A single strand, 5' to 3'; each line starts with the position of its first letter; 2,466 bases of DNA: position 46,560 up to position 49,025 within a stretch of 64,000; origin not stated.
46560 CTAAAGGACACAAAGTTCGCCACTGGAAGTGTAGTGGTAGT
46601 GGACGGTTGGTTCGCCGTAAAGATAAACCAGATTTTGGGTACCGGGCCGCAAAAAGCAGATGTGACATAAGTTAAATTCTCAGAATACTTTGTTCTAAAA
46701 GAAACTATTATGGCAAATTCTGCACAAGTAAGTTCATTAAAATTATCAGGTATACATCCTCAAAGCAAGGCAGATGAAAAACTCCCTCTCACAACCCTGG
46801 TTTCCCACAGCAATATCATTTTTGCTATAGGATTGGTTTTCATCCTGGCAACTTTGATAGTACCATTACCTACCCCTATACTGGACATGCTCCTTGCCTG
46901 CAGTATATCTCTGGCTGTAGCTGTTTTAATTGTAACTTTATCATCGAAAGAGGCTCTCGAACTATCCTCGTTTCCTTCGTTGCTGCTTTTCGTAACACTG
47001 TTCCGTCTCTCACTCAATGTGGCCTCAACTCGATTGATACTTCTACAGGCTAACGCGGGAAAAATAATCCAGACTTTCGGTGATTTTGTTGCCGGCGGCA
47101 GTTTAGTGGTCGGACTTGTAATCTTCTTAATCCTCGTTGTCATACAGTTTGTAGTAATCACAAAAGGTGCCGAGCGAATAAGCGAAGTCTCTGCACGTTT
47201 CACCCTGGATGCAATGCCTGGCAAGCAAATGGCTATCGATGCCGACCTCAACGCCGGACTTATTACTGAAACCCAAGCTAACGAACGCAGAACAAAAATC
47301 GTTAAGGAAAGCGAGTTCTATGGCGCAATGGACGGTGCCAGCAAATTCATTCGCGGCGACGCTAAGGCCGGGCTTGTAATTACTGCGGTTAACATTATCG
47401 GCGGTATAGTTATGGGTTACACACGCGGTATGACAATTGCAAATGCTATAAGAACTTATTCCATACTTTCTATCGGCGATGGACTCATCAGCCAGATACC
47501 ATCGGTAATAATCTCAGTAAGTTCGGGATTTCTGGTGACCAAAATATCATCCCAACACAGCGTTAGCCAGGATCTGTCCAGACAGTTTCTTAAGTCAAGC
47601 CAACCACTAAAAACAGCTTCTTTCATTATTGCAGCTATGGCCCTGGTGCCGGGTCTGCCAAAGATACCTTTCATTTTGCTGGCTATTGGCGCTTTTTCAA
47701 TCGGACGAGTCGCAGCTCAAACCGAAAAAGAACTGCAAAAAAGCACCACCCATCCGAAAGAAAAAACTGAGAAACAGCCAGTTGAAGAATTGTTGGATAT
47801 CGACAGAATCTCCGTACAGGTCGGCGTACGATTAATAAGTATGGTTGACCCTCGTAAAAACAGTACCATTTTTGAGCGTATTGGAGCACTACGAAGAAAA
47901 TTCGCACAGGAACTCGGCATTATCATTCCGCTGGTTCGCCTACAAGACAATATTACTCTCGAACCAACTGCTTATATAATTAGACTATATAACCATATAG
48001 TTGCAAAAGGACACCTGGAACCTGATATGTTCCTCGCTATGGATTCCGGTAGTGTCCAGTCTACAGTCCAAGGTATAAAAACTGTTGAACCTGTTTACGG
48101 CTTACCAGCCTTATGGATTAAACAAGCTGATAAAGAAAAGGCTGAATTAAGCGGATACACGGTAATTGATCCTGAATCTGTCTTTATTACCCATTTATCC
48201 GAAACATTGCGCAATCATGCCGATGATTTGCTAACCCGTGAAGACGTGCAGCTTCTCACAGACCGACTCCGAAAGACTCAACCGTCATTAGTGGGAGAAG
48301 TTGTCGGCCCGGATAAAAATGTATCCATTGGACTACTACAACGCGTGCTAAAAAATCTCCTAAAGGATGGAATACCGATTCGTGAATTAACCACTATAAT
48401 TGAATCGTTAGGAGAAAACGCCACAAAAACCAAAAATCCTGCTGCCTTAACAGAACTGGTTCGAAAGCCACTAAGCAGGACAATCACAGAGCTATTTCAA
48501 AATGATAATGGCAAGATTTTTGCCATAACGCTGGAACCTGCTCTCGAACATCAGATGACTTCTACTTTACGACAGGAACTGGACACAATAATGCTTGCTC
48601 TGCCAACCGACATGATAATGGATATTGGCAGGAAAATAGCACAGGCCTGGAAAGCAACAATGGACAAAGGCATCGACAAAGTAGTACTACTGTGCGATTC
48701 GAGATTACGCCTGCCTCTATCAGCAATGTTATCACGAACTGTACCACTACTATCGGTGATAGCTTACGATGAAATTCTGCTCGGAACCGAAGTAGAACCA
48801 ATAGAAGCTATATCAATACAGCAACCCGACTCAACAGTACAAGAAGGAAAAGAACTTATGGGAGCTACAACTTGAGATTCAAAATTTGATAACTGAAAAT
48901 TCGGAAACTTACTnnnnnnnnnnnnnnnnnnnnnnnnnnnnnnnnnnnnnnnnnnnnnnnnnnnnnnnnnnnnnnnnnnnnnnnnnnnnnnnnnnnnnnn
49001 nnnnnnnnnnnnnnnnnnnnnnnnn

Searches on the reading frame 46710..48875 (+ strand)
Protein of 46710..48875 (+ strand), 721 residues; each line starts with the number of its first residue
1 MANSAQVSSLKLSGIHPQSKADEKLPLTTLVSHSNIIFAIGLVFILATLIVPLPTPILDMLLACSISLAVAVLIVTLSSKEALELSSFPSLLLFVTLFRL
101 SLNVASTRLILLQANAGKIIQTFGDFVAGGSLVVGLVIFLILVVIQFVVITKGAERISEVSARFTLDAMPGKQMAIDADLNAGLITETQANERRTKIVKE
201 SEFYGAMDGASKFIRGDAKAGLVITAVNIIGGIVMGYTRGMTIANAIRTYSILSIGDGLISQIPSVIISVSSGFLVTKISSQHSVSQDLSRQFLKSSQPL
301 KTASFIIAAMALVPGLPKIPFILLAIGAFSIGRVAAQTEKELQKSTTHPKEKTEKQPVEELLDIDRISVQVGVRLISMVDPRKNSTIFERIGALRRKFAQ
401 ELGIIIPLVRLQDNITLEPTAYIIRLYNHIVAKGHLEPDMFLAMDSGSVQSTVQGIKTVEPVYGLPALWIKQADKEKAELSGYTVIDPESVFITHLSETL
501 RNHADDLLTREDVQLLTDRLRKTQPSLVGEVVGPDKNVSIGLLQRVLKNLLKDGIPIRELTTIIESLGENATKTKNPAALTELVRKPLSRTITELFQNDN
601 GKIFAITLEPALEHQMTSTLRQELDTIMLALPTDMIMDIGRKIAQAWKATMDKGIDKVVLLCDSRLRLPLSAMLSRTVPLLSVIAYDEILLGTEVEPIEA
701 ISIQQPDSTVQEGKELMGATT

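Call 50: search_protein_families(library=pfam, proteins=[window:46710-48875:+], max_evalue=0.00001)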
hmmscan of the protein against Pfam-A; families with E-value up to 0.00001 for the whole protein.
window:46710-48875:+ (721 aa): 1 family
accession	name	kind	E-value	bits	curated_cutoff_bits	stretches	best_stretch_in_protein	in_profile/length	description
PF00771.25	FHIPEP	-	1.7e-237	790.5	29.1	1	45-689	1-652/657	FHIPEP family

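Call 51: find_homologous_proteins(query=window:46710-48875:+, max_evalue=1e-50)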
Query window:46710-48875:+ (721 aa): 8000 proteins with E <= 1e-50 among 8000 candidates; the best 120 are listed.
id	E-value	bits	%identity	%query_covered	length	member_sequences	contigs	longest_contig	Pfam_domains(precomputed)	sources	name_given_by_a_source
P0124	0.0e+0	1518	100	100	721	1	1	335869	PF00771.26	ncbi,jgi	-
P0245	0.0e+0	1302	85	100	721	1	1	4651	PF00771.26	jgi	-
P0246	0.0e+0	1286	85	100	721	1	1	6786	PF00771.26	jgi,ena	-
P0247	0.0e+0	1274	84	100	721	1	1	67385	PF00771.26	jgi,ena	-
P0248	0.0e+0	1257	82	100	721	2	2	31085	PF00771.26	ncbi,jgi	-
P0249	0.0e+0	1253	82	100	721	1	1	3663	PF00771.26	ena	-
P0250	0.0e+0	1240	82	100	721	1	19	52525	PF00771.26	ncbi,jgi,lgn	-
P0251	0.0e+0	1214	82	98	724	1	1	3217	PF00771.26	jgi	-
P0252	0.0e+0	1207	81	99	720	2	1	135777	PF00771.26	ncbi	-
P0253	0.0e+0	1198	80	99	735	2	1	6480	PF00771.26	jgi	-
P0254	0.0e+0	1197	80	98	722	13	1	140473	PF00771.26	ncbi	-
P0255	0.0e+0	1195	80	99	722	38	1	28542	PF00771.26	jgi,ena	-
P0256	0.0e+0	1194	80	100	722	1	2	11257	PF00771.26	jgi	-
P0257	0.0e+0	1192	81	96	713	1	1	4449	PF00771.26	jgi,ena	-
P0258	0.0e+0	1191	80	98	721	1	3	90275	PF00771.26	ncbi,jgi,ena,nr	ncbi:MAG TPA: flagellar biosynthesis protein FlhA [Sedimentisphaerales bacterium]|nr:flagellar biosy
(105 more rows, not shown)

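Call 79: find_encoding_contigs(protein=P0247, flank=10000, max_places=1)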
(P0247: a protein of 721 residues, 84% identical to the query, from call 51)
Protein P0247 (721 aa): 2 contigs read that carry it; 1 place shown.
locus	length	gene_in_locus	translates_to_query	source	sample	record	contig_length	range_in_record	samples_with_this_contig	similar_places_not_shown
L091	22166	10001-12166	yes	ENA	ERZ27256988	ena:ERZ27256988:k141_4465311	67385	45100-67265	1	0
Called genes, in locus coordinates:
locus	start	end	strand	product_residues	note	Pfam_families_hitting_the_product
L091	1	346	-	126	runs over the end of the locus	PF03963:FlgD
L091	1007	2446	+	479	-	PF00072:Response_reg (weak), PF00158:Sigma54_activat, PF14532:Sigma54_activ_2, PF07728:AAA_5, PF25601:AAA_lid_14, PF02954:HTH_8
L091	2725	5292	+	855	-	PF09976:TPR_21 (faint), PF14559:TPR_19 (faint), PF13174:TPR_6 (faint), PF13181:TPR_8 (faint), PF07719:TPR_2 (faint), PF13424:TPR_12 (faint), PF13432:TPR_16 (faint)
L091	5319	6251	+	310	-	PF13424:TPR_12 (faint), PF13174:TPR_6 (faint)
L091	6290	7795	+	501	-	PF00072:Response_reg, PF13518:HTH_28 (faint), PF00158:Sigma54_activat, PF14532:Sigma54_activ_2, PF07728:AAA_5 (weak), PF25601:AAA_lid_14, PF02954:HTH_8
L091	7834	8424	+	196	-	PF03748:FliL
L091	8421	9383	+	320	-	PF01052:FliMN_C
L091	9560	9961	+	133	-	PF28396:SepQ_C (weak), PF01052:FliMN_C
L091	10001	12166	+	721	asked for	PF00771:FHIPEP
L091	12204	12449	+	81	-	-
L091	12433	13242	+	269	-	PF04542:Sigma70_r2, PF04539:Sigma70_r3, PF04545:Sigma70_r4, PF08281:Sigma70_r4_2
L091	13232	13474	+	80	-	-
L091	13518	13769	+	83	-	-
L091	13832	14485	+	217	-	-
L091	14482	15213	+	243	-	-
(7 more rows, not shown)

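Call 80: find_encoding_contigs(protein=P0252, flank=10000, max_places=1)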
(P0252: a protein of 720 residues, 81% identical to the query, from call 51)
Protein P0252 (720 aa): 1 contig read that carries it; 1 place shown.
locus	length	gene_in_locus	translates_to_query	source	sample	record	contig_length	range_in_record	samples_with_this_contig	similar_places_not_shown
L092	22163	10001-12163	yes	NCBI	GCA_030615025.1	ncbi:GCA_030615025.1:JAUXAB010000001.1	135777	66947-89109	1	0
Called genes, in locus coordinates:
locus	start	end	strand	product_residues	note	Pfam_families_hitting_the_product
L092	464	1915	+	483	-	PF00158:Sigma54_activat, PF14532:Sigma54_activ_2, PF07728:AAA_5, PF25601:AAA_lid_14, PF02954:HTH_8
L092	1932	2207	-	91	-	-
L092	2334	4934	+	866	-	PF07719:TPR_2 (faint), PF13174:TPR_6 (faint), PF13432:TPR_16 (faint), PF14559:TPR_19 (faint)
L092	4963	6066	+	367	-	PF13174:TPR_6 (faint)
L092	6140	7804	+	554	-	PF00072:Response_reg, PF00158:Sigma54_activat, PF14532:Sigma54_activ_2, PF07728:AAA_5 (weak), PF25601:AAA_lid_14, PF02954:HTH_8, PF13384:HTH_23 (weak), PF13518:HTH_28 (weak)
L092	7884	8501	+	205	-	PF03748:FliL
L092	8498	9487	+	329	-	PF01052:FliMN_C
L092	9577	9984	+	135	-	PF28396:SepQ_C (weak), PF01052:FliMN_C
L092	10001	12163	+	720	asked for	PF00771:FHIPEP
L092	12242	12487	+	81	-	-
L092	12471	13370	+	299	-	PF04542:Sigma70_r2, PF04539:Sigma70_r3, PF04545:Sigma70_r4, PF08281:Sigma70_r4_2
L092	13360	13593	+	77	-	-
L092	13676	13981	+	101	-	-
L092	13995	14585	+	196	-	-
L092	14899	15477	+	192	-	-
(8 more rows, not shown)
